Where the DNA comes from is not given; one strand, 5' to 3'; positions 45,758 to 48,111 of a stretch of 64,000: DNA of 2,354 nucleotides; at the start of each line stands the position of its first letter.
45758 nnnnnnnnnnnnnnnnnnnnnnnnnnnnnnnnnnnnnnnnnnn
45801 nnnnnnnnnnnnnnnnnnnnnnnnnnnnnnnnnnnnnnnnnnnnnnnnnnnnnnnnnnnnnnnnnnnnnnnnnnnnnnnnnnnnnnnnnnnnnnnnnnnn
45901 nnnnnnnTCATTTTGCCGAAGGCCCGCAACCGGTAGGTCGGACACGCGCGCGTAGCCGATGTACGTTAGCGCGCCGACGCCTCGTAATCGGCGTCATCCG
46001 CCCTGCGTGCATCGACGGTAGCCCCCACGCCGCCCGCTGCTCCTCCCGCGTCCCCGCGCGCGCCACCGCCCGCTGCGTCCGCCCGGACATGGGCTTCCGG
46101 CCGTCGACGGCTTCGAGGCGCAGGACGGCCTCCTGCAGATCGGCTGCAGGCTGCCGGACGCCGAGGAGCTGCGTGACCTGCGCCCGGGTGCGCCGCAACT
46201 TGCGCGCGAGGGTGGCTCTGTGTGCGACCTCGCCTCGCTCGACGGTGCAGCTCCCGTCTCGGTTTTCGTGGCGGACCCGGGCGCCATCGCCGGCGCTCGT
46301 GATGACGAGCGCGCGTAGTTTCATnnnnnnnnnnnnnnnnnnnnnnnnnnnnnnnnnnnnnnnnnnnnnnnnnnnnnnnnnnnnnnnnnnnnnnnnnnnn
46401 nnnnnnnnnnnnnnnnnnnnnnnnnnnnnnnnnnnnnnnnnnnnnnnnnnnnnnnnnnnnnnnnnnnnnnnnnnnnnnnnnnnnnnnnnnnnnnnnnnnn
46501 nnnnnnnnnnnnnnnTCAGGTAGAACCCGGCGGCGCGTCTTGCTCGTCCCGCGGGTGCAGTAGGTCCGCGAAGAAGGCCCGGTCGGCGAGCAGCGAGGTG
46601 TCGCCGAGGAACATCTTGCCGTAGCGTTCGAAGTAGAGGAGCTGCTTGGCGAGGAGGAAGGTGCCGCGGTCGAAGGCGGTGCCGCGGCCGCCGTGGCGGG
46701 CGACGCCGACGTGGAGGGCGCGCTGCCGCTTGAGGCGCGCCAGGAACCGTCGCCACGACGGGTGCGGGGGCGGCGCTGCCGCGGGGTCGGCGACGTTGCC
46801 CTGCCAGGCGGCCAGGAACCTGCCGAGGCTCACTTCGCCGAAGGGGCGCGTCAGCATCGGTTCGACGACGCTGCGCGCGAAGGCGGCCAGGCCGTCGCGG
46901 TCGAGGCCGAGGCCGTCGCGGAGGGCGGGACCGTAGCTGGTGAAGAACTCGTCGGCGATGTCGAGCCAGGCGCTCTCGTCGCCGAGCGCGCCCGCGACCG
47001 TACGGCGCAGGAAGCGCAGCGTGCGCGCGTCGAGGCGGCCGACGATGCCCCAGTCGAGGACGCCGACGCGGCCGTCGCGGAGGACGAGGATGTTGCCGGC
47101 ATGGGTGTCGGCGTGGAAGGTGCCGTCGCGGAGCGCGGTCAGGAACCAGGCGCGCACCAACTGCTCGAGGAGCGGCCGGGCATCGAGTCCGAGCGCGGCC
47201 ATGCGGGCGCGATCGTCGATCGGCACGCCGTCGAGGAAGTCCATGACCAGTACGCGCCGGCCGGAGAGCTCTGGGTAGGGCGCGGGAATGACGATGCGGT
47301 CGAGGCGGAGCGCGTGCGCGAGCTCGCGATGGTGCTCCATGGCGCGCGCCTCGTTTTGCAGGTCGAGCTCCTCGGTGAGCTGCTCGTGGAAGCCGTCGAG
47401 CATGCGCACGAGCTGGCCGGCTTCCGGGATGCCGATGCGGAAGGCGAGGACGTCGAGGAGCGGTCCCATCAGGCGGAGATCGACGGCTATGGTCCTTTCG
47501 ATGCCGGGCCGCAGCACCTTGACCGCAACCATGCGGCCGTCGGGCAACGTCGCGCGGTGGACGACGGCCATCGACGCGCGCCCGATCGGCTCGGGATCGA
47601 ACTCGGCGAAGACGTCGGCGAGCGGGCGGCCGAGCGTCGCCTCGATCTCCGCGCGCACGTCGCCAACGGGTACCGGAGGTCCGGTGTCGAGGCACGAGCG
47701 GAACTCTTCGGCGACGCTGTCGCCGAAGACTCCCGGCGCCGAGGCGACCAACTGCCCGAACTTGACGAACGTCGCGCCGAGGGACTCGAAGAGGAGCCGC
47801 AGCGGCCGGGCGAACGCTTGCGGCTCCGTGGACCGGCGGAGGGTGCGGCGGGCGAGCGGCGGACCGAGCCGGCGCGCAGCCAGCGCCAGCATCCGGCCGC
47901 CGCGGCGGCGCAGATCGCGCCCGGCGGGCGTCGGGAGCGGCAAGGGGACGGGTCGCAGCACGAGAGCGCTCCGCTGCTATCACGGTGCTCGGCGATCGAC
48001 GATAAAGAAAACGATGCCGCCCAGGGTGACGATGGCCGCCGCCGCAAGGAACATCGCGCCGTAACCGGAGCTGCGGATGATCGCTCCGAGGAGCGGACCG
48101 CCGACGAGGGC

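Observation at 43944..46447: Genomic island whose attachment site lies inside the group I intron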

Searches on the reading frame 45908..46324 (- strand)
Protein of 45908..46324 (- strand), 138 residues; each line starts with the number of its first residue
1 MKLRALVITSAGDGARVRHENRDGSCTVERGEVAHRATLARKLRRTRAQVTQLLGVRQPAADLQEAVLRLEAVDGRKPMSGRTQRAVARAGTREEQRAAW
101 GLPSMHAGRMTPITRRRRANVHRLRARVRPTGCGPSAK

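Call 18: search_protein_families(library=pfam, proteins=[window:45908-46324:-], max_evalue=0.01)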
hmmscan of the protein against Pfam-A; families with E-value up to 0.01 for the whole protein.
window:45908-46324:- (138 aa): 0 families

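Call 27: search_protein_families(library=ncbifam, proteins=[window:45908-46324:-], max_evalue=0.1)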
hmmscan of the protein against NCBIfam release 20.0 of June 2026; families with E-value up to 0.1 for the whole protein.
window:45908-46324:- (138 aa): 0 families

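Call 28: search_protein_families(library=phrogs, proteins=[window:45908-46324:-], max_evalue=0.1)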
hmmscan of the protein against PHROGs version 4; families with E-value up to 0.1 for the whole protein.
window:45908-46324:- (138 aa): 1 family
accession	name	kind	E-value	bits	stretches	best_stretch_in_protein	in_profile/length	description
phrog_14161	-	other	2.3e-05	25.7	1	28-101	69-139/143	recombinase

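Call 31: find_homologous_proteins(query=window:45908-46324:-, max_evalue=0.001)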
Query window:45908-46324:- (138 aa): 47 proteins with E <= 0.001 among 206 candidates.
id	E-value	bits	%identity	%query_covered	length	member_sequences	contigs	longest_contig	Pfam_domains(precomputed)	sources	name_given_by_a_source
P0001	2.0e-79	282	100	100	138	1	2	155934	-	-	-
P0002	8.1e-46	173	88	73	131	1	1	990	-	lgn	-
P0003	1.7e-18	85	69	55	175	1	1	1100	-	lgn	-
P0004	2.3e-18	85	58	62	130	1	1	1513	-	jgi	jgi:hypothetical protein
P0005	3.9e-18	84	68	55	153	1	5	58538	-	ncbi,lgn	-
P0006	2.3e-17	81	70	53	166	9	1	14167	-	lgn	-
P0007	2.4e-17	81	68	54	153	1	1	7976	-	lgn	-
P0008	4.5e-17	80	60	59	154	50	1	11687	-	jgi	-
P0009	5.6e-17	80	58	64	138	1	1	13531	-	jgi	jgi:class 3 adenylate cyclase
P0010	9.0e-17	79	63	55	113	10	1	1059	-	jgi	-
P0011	1.1e-16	79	66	54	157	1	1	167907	-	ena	-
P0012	1.2e-16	79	63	55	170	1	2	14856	-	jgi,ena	-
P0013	1.2e-16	79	54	75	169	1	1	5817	-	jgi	jgi:hypothetical protein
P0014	1.3e-16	79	56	71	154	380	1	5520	-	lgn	-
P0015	2.2e-16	78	56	72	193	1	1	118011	-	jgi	jgi:transcriptional regulator with XRE-family HTH domain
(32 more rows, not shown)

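Call 32: find_encoding_contigs(protein=P0005, flank=6000, max_places=3)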
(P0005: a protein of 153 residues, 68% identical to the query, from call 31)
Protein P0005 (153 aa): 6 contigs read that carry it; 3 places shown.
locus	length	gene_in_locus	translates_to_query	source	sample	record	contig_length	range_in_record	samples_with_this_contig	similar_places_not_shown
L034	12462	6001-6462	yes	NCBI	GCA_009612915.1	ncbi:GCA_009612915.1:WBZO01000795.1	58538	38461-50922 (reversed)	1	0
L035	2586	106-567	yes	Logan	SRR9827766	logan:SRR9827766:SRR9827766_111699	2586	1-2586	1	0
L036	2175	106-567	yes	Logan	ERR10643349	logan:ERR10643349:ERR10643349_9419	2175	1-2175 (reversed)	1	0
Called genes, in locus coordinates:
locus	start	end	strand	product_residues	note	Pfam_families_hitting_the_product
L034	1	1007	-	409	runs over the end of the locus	-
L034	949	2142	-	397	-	-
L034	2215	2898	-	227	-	-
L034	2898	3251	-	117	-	PF13560:HTH_31, PF12844:HTH_19, PF01381:HTH_3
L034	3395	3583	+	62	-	-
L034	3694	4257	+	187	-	PF11149:DUF2924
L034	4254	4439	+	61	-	-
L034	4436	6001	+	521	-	PF00239:Resolvase, PF07508:Recombinase, PF13408:Zn_ribbon_recom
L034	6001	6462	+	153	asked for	-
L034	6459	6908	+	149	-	PF04343:DUF488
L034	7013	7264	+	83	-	PF12728:HTH_17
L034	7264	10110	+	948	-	PF12161:HsdM_N, PF02384:N6_Mtase, PF01420:Methylase_S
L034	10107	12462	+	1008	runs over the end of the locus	PF04313:HSDR_N, PF00270:DEAD (weak), PF04851:ResIII, PF18766:SWI2_SNF2, PF22679:T1R_D3-like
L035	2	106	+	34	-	?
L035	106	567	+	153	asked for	-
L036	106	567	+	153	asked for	-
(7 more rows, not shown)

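Call 33: find_encoding_contigs(protein=P0011, flank=6000, max_places=2)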
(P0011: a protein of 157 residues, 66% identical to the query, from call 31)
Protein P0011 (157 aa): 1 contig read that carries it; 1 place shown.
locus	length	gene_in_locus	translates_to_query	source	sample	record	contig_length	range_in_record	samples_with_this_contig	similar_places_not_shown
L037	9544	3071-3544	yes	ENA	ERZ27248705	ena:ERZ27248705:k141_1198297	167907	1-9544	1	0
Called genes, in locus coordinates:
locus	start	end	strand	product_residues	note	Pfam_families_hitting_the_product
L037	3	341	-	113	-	?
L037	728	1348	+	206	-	PF11149:DUF2924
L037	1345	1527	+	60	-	-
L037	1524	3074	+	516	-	PF00239:Resolvase, PF07508:Recombinase, PF13408:Zn_ribbon_recom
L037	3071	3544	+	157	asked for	-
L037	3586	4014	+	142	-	-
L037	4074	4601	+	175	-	PF04542:Sigma70_r2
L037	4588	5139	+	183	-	-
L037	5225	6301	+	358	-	PF21783:YNCE (faint), PF13360:PQQ_2 (faint)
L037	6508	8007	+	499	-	PF07732:Cu-oxidase_3, PF00394:Cu-oxidase, PF07731:Cu-oxidase_2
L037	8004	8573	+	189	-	-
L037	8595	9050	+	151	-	-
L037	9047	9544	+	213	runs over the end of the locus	PF01209:Ubie_methyltran, PF02353:CMAS, PF13489:Methyltransf_23, PF05175:MTS, PF13847:Methyltransf_31, PF08241:Methyltransf_11, PF08242:Methyltransf_12, PF13649:Methyltransf_25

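Call 34: find_encoding_contigs(protein=P0002, flank=6000, max_places=2)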
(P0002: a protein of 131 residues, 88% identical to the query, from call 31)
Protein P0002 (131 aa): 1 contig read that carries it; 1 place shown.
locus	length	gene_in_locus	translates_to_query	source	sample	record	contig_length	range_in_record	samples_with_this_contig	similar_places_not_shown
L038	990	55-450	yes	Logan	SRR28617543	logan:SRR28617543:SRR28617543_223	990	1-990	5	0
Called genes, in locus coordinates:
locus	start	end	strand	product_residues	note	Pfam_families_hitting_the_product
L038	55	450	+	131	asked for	-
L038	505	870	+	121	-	PF22168:DIP2311-like_C (faint)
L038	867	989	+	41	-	?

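Call 46: find_encoding_contigs(protein=L038:505-870:+, flank=8000, max_places=6)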
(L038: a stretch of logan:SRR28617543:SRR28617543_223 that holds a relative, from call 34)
Protein L038:505-870:+ (121 aa): 1 contig read that carries it; 1 place shown.
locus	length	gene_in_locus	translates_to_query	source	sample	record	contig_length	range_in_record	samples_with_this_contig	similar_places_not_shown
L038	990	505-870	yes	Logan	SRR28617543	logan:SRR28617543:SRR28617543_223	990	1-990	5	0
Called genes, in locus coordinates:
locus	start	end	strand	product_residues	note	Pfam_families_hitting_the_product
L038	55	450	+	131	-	-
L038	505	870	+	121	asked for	PF22168:DIP2311-like_C (faint)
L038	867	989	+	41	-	?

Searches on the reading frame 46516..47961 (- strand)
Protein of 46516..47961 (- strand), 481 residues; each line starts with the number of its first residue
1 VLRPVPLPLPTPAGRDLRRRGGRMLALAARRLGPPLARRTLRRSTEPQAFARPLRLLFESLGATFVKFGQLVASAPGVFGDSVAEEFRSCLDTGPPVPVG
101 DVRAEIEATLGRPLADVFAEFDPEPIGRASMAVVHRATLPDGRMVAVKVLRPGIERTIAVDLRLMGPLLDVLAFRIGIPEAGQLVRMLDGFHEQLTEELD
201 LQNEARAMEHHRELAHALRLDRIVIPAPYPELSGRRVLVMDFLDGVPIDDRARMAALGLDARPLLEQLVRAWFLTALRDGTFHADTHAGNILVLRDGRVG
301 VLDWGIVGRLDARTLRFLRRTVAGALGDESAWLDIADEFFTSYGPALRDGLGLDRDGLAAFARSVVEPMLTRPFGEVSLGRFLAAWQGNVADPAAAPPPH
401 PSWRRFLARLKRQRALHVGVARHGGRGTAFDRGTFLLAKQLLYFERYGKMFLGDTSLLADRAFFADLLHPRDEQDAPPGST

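Call 18: search_protein_families(library=pfam, proteins=[window:46516-47961:-], max_evalue=0.01)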
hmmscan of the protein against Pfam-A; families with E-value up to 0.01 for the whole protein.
window:46516-47961:- (481 aa): 3 families
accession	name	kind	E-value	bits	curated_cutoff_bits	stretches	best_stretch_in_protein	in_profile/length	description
PF03109.22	ABC1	-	4.6e-57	193.4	22.9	1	92-324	4-231/244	ABC1 atypical kinase-like domain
PF01163.29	RIO1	-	7.7e-06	26.1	22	1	208-320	53-165/187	RIO domain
PF01636.29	APH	-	1.5e-05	25.3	23.2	1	255-306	139-196/239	Phosphotransferase enzyme family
